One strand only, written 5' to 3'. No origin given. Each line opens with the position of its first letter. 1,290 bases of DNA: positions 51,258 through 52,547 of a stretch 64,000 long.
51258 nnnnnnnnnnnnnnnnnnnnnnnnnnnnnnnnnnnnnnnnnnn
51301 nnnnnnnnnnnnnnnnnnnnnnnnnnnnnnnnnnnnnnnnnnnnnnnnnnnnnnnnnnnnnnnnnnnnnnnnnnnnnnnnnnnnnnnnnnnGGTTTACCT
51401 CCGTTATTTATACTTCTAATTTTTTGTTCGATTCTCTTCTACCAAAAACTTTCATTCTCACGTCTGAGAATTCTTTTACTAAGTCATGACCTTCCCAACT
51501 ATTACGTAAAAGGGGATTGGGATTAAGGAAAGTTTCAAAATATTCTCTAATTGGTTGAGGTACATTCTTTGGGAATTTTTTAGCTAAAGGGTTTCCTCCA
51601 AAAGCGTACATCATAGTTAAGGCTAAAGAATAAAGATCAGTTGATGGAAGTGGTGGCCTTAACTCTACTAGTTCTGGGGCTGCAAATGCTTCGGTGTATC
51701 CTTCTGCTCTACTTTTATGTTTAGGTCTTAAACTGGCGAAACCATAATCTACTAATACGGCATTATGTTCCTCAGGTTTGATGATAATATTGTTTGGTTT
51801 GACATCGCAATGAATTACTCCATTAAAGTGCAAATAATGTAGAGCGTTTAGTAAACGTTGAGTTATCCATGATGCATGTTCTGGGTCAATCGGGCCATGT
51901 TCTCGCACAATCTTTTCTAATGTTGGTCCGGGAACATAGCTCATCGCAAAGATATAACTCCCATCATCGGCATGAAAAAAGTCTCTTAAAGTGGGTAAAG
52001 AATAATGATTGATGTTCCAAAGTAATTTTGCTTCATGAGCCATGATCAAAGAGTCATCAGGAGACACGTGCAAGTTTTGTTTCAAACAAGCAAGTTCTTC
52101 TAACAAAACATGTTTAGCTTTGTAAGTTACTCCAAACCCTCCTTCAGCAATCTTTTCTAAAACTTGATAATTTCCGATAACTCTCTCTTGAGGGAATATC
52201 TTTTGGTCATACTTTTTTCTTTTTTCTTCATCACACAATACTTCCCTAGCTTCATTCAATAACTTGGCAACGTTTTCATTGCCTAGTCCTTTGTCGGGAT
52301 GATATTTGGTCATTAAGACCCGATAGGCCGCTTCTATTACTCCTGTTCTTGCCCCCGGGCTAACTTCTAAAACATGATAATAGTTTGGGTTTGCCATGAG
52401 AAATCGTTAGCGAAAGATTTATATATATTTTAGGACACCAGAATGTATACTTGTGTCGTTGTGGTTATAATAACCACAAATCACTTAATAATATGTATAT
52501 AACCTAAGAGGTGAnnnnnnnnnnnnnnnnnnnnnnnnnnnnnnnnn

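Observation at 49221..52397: Operon encoding a J-domain/Ser-Thr kinase fusion, a truncated pyruvate-kinase-like barrel and an S/G-rich protein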

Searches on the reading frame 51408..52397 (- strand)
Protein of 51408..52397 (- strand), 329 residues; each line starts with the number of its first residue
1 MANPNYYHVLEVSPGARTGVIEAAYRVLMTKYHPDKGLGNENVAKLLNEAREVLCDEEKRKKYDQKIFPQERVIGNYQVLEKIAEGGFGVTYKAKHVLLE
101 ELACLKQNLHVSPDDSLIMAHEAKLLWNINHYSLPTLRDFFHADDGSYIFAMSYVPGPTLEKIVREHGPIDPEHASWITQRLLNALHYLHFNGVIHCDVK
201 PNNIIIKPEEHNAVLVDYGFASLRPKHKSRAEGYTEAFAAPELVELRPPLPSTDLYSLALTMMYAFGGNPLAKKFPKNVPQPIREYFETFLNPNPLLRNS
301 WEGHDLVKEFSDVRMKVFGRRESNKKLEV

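Call 3: search_protein_families(library=pfam, proteins=[window:51408-52397:-], max_evalue=0.01)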
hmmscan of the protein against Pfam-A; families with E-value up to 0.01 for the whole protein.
window:51408-52397:- (329 aa): 6 families
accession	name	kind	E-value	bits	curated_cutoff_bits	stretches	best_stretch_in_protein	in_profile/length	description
PF00069.31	Pkinase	-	1.3e-33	117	31.7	1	77-273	1-198/263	Protein kinase domain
PF00226.36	DnaJ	-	1e-15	58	27.8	1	5-64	1-63/63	DnaJ domain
PF07714.23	PK_Tyr_Ser-Thr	-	7.8e-12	45.5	23.1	1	79-282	3-216/258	Protein tyrosine and serine/threonine kinase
PF01636.29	APH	-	0.0011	19.2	23.2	0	177-223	149-199/239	Phosphotransferase enzyme family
PF03109.22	ABC1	-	0.0026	17.4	22.9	1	151-222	146-215/244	ABC1 atypical kinase-like domain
PF14531.12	Kinase-like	-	0.0028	17.4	25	1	161-245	133-214/289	Kinase-like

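Call 4: search_protein_families(library=ncbifam, proteins=[window:51408-52397:-], max_evalue=0.01)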
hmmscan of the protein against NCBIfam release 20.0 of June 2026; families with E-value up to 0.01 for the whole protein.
window:51408-52397:- (329 aa): 29 families (the best 25 are shown)
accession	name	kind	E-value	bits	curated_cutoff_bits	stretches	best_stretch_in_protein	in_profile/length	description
NF047741.1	antiphage_MADS6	equivalog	4.5e-26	91.5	460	2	57-194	475-612/612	methylation-associated defense system protein kinase MAD6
NF033483.0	PknB_PASTA_kin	equivalog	5.5e-26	91.7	450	1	74-262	6-198/563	Stk1 family PASTA domain-containing Ser/Thr kinase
NF038150.1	lanthi_synth_IV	equivalog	1.3e-20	73.4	650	1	75-274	189-399/851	class IV lanthionine synthetase LanL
TIGR03903.1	TOMM_kin_cyc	equivalog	5.3e-15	54.3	705.75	1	129-269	35-186/1267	TOMM system kinase/cyclase fusion protein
NF052427.1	StpK7MSMEG_1200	equivalog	2e-14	53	900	1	73-263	5-200/601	serine/threonine protein kinase StpK7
TIGR02349.1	DnaJ_bact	equivalog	2.7e-14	53.3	377.2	1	5-65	1-64/354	molecular chaperone DnaJ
NF053615.1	SerThrKinAfsKStmc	equivalog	1.6e-13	50.3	1300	1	72-269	10-210/809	protein serine/threonine kinase AfsK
NF038151.1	lanthi_synth_III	equivalog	2.2e-13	49.5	575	1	119-266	270-423/833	class III lanthionine synthetase LanKC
NF008035.0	PRK10767.1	subfamily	1.5e-12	47.2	338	1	1-65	1-68/374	molecular chaperone DnaJ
NF037946.1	terminal_TopJ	equivalog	3.6e-11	42.3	300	1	5-65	6-68/810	terminal organelle assembly protein TopJ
NF010874.0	PRK14281.1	equivalog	4.6e-11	42.5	619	1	5-65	4-67/397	chaperone protein DnaJ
NF033442.0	BREX_PglW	equivalog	2.2e-10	38.9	990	1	66-226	503-665/1391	BREX system serine/threonine kinase PglW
NF058632.1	SerThrKinPrkT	equivalog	2.8e-10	39.7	280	1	76-273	22-215/322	serine/threonine protein kinase PrkT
NF007618.0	PRK10266.1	equivalog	5.7e-10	39.1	403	1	5-66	5-68/306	curved DNA-binding protein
NF010872.0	PRK14279.1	equivalog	6.1e-10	38.8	556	1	3-95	8-104/394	molecular chaperone DnaJ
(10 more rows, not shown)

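Call 5: search_protein_families(library=padloc, proteins=[window:51408-52397:-], max_evalue=0.01)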
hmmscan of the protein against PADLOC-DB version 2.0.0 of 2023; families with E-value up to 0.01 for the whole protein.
window:51408-52397:- (329 aa): 35 families (the best 25 are shown)
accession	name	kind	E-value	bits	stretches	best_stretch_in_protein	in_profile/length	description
PDLC04138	mad6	-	1.8e-34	117.7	1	64-270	40-254/659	mads_6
PDLC04042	PD-T4-6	-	1.1e-33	115.2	1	72-271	6-211/292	-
PDLC04053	PD-T4-6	-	2.8e-33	113.7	1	70-269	4-208/311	-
PDLC04045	PD-T4-6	-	3e-30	103.3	1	75-269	33-243/350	-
PDLC04054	PD-T4-6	-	1.6e-28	98.1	1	73-266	9-207/347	-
PDLC04047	PD-T4-6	-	4e-28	96.4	1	70-263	5-203/327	-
PDLC04060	PD-T4-6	-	1.3e-27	94.8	1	73-223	6-157/486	-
PDLC04044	PD-T4-6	-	1.6e-25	88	1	62-272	19-239/372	-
PDLC04041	PD-T4-6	-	3.8e-24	83.7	1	68-264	21-226/443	-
PDLC04064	PD-T4-6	-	2.3e-23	80.8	1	67-273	12-222/369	-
PDLC04062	PD-T4-6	-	1.8e-22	78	1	74-266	31-232/450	-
PDLC04048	PD-T4-6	-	1.1e-21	75.6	1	75-221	10-158/354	-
PDLC04046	PD-T4-6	-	1.1e-21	75.5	1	76-221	14-165/427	-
PDLC04043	PD-T4-6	-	1.2e-21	75.4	1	72-266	12-211/452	-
PDLC04063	PD-T4-6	-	3.6e-21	73.5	1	77-221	18-168/564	-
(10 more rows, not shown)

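Call 40: find_homologous_proteins(query=window:51408-52397:-)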
Query window:51408-52397:- (329 aa): 379 proteins with E <= 0.001 among 4551 candidates; the best 120 are listed.
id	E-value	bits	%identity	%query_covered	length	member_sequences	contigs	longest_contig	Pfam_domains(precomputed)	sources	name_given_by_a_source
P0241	1.5e-224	762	100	100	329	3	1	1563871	PF07714.24,PF00069.32,PF00226.37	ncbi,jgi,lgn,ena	ncbi:MAG: DnaJ domain-containing protein [Candidatus Woesearchaeota archaeon]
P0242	7.6e-184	628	80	100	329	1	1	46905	PF07714.24,PF00069.32,PF00226.37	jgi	jgi:serine/threonine protein kinase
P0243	2.7e-147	508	67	100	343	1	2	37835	PF07714.24,PF00069.32,PF00226.37,PF03109.23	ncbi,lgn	-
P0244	1.0e-137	477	64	99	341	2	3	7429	PF07714.24,PF00069.32,PF00226.37,PF03109.23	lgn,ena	-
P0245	2.1e-134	466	62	100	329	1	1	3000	PF07714.24,PF00069.32,PF00226.37,PF03109.23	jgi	jgi:serine/threonine protein kinase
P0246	3.2e-134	465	63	100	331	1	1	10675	PF07714.24,PF00069.32,PF00226.37,PF03109.23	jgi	-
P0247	1.8e-133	463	60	99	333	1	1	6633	PF07714.24,PF00069.32,PF00226.37,PF03109.23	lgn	-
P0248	5.1e-129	448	60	99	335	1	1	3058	PF07714.24,PF00069.32,PF00226.37,PF03109.23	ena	-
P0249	4.7e-127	442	59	99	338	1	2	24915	PF07714.24,PF00069.32,PF00226.37,PF03109.23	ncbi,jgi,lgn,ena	-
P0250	4.8e-124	432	58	100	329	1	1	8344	PF07714.24,PF00069.32,PF00226.37,PF03109.23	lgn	-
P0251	1.4e-118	414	57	99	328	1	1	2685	PF07714.24,PF00069.32,PF00226.37,PF03109.23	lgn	-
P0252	8.7e-114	398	53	99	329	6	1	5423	PF07714.24,PF00069.32,PF00226.37,PF01636.30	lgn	-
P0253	1.1e-110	388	53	99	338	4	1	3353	PF07714.24,PF00069.32,PF00226.37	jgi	jgi:serine/threonine protein kinase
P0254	1.0e-109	385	53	100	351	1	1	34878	PF07714.24,PF00069.32,PF00226.37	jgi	jgi:serine/threonine protein kinase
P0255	1.2e-106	374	65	70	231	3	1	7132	PF07714.24,PF00069.32,PF03109.23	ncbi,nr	ncbi:protein kinase, partial [archaeon]|nr:protein kinase [archaeon]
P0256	4.5e-104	366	51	99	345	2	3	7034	PF07714.24,PF00069.32,PF00226.37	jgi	jgi:serine/threonine protein kinase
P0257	3.7e-102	360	50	98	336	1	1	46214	PF07714.24,PF00069.32,PF00226.37,PF03109.23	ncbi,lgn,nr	ncbi:MAG: protein kinase [Spirochaetales bacterium]|nr:protein kinase [Spirochaetales bacterium]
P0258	1.2e-100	355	49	97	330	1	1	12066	PF07714.24,PF00069.32,PF00226.37,PF03109.23,PF01163.29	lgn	-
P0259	3.2e-99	350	58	77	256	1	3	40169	PF07714.24,PF00069.32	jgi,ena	-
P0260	4.7e-99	350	60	76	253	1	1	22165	PF07714.24,PF00069.32,PF03109.23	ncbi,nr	ncbi:serine/threonine protein kinase [archaeon]|nr:serine/threonine protein kinase [archaeon]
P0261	5.2e-99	349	48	97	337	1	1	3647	PF07714.24,PF00069.32,PF00226.37,PF03109.23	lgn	-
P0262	8.7e-99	349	50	98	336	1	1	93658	PF07714.24,PF00069.32,PF00226.37,PF03109.23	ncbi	ncbi:MAG: protein kinase [archaeon]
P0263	1.3e-98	348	58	77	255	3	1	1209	PF07714.24,PF00069.32,PF03109.23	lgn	-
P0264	1.6e-98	348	49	98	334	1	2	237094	PF07714.24,PF00069.32,PF00226.37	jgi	jgi:serine/threonine protein kinase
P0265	7.7e-98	346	59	76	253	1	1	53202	PF07714.24,PF00069.32,PF03109.23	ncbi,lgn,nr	ncbi:serine/threonine protein kinase [Candidatus Woesearchaeota archaeon]|nr:serine/threonine protei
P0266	8.4e-98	345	58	76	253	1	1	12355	PF07714.24,PF00069.32,PF03109.23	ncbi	-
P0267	1.3e-97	345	57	77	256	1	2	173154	PF07714.24,PF00069.32,PF01636.30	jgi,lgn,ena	jgi:serine/threonine protein kinase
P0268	1.8e-97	344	57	76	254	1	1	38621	PF07714.24,PF00069.32,PF03109.23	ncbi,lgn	ncbi:MAG: serine/threonine protein kinase [Candidatus Woesearchaeota archaeon]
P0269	2.1e-97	344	48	98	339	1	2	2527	PF07714.24,PF00069.32,PF00226.37,PF03109.23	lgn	-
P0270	6.4e-97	342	57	78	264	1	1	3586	PF07714.24,PF00069.32,PF03109.23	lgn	-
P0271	7.9e-97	342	58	76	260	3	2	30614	PF07714.24,PF00069.32,PF03109.23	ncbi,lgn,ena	-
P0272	3.7e-96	340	56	77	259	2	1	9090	PF07714.24,PF00069.32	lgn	-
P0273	4.5e-96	340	56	77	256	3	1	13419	PF07714.24,PF00069.32,PF03109.23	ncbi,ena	-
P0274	1.1e-95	338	47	98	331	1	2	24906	PF07714.24,PF00069.32,PF00226.37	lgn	-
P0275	3.1e-95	337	47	98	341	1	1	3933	PF07714.24,PF00069.32,PF00226.37,PF03109.23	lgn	-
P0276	3.6e-95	337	56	78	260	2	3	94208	PF07714.24,PF00069.32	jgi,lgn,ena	jgi:serine/threonine protein kinase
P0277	4.7e-95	336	54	76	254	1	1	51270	PF07714.24,PF00069.32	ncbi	ncbi:MAG: serine/threonine-protein kinase [archaeon]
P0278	5.0e-95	336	57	78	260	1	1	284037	PF07714.24,PF00069.32,PF03109.23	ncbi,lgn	-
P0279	7.8e-95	336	58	77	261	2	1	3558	PF07714.24,PF00069.32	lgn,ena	-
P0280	2.4e-94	334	57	78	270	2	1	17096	PF07714.24,PF00069.32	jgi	jgi:eukaryotic-like serine/threonine-protein kinase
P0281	2.5e-94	334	57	76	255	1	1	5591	PF07714.24,PF00069.32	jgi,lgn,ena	-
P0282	3.1e-94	334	55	77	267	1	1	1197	PF07714.24,PF00069.32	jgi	-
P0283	3.5e-94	333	55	76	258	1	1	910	PF07714.24,PF00069.32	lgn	-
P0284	6.4e-94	333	56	77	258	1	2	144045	PF07714.24,PF00069.32,PF03109.23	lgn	-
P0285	8.3e-94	332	57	76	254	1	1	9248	PF07714.24,PF00069.32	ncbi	-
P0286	9.4e-94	332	48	98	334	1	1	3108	PF07714.24,PF00069.32,PF00226.37,PF03109.23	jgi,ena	-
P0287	1.2e-93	332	55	76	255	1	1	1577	PF07714.24,PF00069.32,PF03109.23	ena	-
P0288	1.3e-93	332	48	97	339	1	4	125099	PF07714.24,PF00069.32,PF00226.37,PF03109.23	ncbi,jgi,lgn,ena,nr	ncbi:MAG: protein kinase [Nanoarchaeota archaeon]|nr:protein kinase [Nanoarchaeota archaeon] MBU1030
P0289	2.3e-93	331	47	99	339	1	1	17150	PF07714.24,PF00069.32,PF00226.37,PF01636.30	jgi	-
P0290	3.1e-93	330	46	99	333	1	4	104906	PF07714.24,PF00069.32,PF00226.37,PF03109.23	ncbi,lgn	-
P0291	4.2e-93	330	54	76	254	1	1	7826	PF07714.24,PF00069.32,PF03109.23,PF01636.30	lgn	-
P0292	5.7e-93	330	54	77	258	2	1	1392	PF07714.24,PF00069.32,PF03109.23,PF01636.30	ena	-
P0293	7.5e-93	329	57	78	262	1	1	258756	PF07714.24,PF00069.32,PF03109.23,PF01636.30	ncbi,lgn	-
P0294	1.0e-92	329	54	77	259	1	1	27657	PF07714.24,PF00069.32,PF03109.23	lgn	-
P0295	1.2e-92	329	54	77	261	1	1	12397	PF07714.24,PF00069.32,PF01636.30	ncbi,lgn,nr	ncbi:serine/threonine protein kinase [Candidatus Woesearchaeota archaeon]|nr:serine/threonine protei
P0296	1.4e-92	328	55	78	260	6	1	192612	PF07714.24,PF00069.32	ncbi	ncbi:MAG: serine/threonine protein kinase [Candidatus Xenobiia bacterium LiM19]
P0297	1.7e-92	328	55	77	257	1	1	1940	PF07714.24,PF00069.32,PF01163.29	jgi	jgi:serine/threonine protein kinase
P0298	1.7e-92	328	54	76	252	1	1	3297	PF07714.24,PF00069.32,PF03109.23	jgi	jgi:serine/threonine protein kinase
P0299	2.4e-92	327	48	97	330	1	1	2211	PF07714.24,PF00069.32,PF00226.37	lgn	-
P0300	2.4e-92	327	56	78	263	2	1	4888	PF07714.24,PF00069.32,PF03109.23,PF01636.30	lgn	-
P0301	4.4e-92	327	56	78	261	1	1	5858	PF07714.24,PF00069.32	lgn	-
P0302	5.6e-92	326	46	98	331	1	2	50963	PF07714.24,PF00069.32,PF00226.37,PF03109.23,PF01163.29,PF01636.30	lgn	-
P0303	7.4e-92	326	47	98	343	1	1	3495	PF07714.24,PF00069.32,PF00226.37,PF01636.30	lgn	-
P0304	1.7e-91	325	55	76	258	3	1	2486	PF07714.24,PF00069.32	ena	-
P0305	2.8e-91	324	55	77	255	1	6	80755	PF07714.24,PF00069.32,PF03109.23,PF01636.30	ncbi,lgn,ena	ncbi:MAG: serine/threonine-protein kinase [Nanoarchaeota archaeon]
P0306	2.9e-91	324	56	78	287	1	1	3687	PF07714.24,PF00069.32,PF01636.30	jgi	jgi:serine/threonine protein kinase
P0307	6.6e-91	323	46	98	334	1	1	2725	PF07714.24,PF00069.32,PF00226.37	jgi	jgi:serine/threonine protein kinase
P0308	7.4e-91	323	53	77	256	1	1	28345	PF07714.24,PF00069.32,PF01636.30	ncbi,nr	ncbi:serine/threonine protein kinase [Candidatus Woesearchaeota archaeon]|nr:serine/threonine protei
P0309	1.0e-90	322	54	77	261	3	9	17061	PF07714.24,PF00069.32,PF03109.23,PF01636.30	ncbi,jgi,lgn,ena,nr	ncbi:MAG TPA: serine/threonine-protein kinase [Candidatus Nanoarchaeia archaeon]|nr:serine/threonine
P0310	1.5e-90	322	55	76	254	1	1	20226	PF07714.24,PF00069.32,PF03109.23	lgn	-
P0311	3.7e-90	320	44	98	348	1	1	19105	PF07714.24,PF00069.32,PF00226.37,PF01636.30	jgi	jgi:serine/threonine protein kinase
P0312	3.7e-90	320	57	78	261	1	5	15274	PF07714.24,PF00069.32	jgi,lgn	-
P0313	1.0e-89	319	54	76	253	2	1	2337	PF07714.24,PF00069.32,PF03109.23,PF01636.30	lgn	-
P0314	1.5e-89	318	46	98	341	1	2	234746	PF07714.24,PF00069.32,PF00226.37,PF03109.23,PF01636.30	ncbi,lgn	-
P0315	1.6e-89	318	53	76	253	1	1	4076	PF07714.24,PF00069.32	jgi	jgi:serine/threonine protein kinase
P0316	1.7e-89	318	55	78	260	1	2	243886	PF07714.24,PF00069.32,PF03109.23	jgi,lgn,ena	jgi:serine/threonine-protein kinase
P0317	2.2e-89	318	47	98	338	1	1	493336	PF07714.24,PF00069.32,PF00226.37,PF03109.23,PF01163.29,PF01636.30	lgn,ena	-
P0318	2.3e-89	318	48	98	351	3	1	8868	PF07714.24,PF00069.32,PF00226.37,PF03109.23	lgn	-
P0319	7.2e-89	316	53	76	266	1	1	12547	PF07714.24,PF00069.32,PF03109.23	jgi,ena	-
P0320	8.7e-89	316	47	98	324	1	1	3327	PF07714.24,PF00069.32,PF00226.37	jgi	jgi:serine/threonine protein kinase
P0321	1.2e-88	315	54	76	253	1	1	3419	PF07714.24,PF00069.32,PF03109.23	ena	-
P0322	1.3e-88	315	46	98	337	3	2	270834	PF07714.24,PF00069.32,PF00226.37,PF03109.23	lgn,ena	-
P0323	1.6e-88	315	45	98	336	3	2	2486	PF07714.24,PF00069.32,PF00226.37,PF03109.23,PF01636.30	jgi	jgi:serine/threonine protein kinase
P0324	3.0e-88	314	52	76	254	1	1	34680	PF07714.24,PF00069.32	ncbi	-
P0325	3.7e-88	314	55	78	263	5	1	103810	PF07714.24,PF00069.32,PF19974.6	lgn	-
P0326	4.2e-88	313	54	76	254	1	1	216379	PF07714.24,PF00069.32,PF01636.30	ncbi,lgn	-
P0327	4.3e-88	313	45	100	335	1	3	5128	PF07714.24,PF00069.32,PF00226.37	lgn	-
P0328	4.5e-88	313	44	98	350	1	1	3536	PF07714.24,PF00069.32,PF00226.37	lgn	-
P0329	4.9e-88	313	46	98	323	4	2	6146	PF07714.24,PF00069.32,PF00226.37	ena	-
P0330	5.2e-88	313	52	77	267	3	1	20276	PF07714.24,PF00069.32,PF03109.23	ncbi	-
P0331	5.3e-88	313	44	98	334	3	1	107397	PF07714.24,PF00069.32,PF00226.37,PF03109.23,PF01636.30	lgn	-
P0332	6.2e-88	313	52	78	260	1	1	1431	PF07714.24,PF00069.32,PF03109.23,PF01636.30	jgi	jgi:serine/threonine protein kinase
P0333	6.6e-88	313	52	78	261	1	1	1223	PF07714.24,PF00069.32,PF03109.23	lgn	-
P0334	1.0e-87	312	53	76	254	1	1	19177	PF07714.24,PF00069.32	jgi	jgi:serine/threonine protein kinase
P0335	1.4e-87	312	53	78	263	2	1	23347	PF07714.24,PF00069.32,PF03109.23,PF01636.30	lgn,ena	-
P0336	1.4e-87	312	46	98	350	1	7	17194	PF07714.24,PF00069.32,PF00226.37,PF03109.23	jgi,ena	-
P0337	2.1e-87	311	52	76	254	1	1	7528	PF07714.24,PF00069.32,PF03109.23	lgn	-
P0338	2.2e-87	311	45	98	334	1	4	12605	PF07714.24,PF00069.32,PF00226.37,PF03109.23,PF01636.30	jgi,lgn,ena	jgi:serine/threonine protein kinase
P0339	2.4e-87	311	44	99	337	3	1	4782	PF07714.24,PF00069.32,PF00226.37,PF03109.23,PF01636.30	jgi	jgi:serine/threonine protein kinase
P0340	2.5e-87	311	45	98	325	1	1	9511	PF07714.24,PF00069.32,PF00226.37,PF03109.23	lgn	-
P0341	3.5e-87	310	52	78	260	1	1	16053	PF07714.24,PF00069.32,PF03109.23,PF01636.30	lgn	-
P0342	3.8e-87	310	54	76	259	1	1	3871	PF07714.24,PF00069.32,PF03109.23,PF01636.30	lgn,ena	-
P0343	4.2e-87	310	52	76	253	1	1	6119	PF07714.24,PF00069.32,PF03109.23,PF01636.30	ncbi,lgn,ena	-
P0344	5.4e-87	310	45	98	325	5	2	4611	PF07714.24,PF00069.32,PF00226.37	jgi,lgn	jgi:serine/threonine protein kinase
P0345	5.6e-87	310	53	78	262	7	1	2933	PF07714.24,PF00069.32,PF03109.23,PF01636.30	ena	-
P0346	1.5e-86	308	45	98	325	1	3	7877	PF07714.24,PF00069.32,PF00226.37,PF03109.23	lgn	-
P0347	2.1e-86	308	54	78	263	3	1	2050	PF07714.24,PF00069.32,PF01636.30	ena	-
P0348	2.4e-86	308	54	78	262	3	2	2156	PF07714.24,PF00069.32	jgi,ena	jgi:serine/threonine-protein kinase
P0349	2.6e-86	308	52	76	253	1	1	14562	PF07714.24,PF00069.32,PF03109.23,PF01163.29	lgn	-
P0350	3.0e-86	307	44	98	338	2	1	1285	PF07714.24,PF00069.32,PF00226.37,PF03109.23,PF01636.30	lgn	-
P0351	3.1e-86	307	47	99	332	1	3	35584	PF07714.24,PF00069.32,PF00226.37,PF01636.30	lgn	-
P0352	3.2e-86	307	53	78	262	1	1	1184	PF07714.24,PF00069.32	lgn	-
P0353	3.7e-86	307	53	78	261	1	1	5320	PF07714.24,PF00069.32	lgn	-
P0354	4.0e-86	307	53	78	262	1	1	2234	PF07714.24,PF00069.32,PF03109.23,PF01636.30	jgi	-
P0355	4.3e-86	307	54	78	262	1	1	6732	PF07714.24,PF00069.32,PF19974.6,PF01636.30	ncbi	-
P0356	5.8e-86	306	53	76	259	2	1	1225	PF07714.24,PF00069.32,PF03109.23,PF01163.29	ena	-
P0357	8.4e-86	306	53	77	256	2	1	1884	PF07714.24,PF00069.32,PF03109.23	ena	-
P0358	1.2e-85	305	45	98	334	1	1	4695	PF07714.24,PF00069.32,PF00226.37,PF03109.23,PF01163.29,PF01636.30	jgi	jgi:serine/threonine protein kinase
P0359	1.3e-85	305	54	78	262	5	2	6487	PF07714.24,PF00069.32,PF03109.23,PF19974.6,PF01636.30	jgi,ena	-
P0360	2.2e-85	305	53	78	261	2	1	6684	PF07714.24,PF00069.32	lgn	-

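Call 41: find_encoding_contigs(protein=P0288, flank=6000, max_places=1)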
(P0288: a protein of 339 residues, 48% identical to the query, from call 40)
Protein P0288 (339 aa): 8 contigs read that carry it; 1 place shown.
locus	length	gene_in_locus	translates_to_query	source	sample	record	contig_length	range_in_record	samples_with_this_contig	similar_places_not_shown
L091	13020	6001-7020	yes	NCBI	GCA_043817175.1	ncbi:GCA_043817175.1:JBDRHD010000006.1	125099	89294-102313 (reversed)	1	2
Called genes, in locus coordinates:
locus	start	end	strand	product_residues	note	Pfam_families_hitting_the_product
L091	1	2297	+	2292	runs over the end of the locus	PF17963:Big_9 (faint), PF17803:Cadherin_4 (faint), PF05345:He_PIG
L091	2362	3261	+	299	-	PF13173:AAA_14 (weak)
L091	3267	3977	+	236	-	PF00158:Sigma54_activat (faint), PF24883:NPHP3_N (weak), PF25199:nSTAND_NTPase5 (weak), PF01637:ATPase_2 (weak), PF13245:AAA_19 (faint), PF13401:AAA_22 (faint), PF00004:AAA (weak), PF13173:AAA_14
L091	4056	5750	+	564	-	PF00343:Phosphorylase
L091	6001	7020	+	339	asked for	PF00226:DnaJ, PF00069:Pkinase, PF07714:PK_Tyr_Ser-Thr, PF03109:ABC1 (weak)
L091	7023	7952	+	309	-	-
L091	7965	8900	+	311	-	PF00224:PK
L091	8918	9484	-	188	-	PF00069:Pkinase (weak)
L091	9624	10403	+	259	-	-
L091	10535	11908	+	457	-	PF00483:NTP_transferase, PF25084:LbH_EIF2B (faint), PF25247:LbH_GLGC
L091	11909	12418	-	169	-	PF15891:Nuc_deoxyri_tr2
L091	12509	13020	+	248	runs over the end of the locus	PF01261:AP_endonuc_2 (weak)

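Call 42: find_encoding_contigs(protein=P0317, flank=6000, max_places=1)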
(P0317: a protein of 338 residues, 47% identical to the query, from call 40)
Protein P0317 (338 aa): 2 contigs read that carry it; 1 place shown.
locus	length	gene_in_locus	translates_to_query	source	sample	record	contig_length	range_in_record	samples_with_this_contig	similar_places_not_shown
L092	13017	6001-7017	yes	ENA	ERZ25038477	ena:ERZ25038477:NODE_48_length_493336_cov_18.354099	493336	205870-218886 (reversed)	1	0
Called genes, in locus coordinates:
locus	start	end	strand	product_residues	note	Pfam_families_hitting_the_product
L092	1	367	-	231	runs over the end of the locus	PF01636:APH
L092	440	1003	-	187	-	PF01795:Methyltransf_5 (faint), PF13847:Methyltransf_31, PF13649:Methyltransf_25 (weak), PF06962:rRNA_methylase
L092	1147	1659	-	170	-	PF19588:SxtJ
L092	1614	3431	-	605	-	PF02543:Carbam_trans_N, PF16861:Carbam_trans_C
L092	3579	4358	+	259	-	PF00535:Glycos_transf_2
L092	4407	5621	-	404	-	PF22381:Staph_reg_Sar_Rot (faint), PF01047:MarR (weak), PF12802:MarR_2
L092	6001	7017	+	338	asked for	PF00226:DnaJ, PF00069:Pkinase, PF07714:PK_Tyr_Ser-Thr, PF01636:APH (faint), PF01163:RIO1 (weak), PF03109:ABC1 (weak)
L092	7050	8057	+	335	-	-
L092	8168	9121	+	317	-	PF00224:PK (weak)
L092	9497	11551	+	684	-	-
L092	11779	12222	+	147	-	-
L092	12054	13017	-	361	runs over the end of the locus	PF13433:Peripla_BP_5, PF13458:Peripla_BP_6, PF01094:ANF_receptor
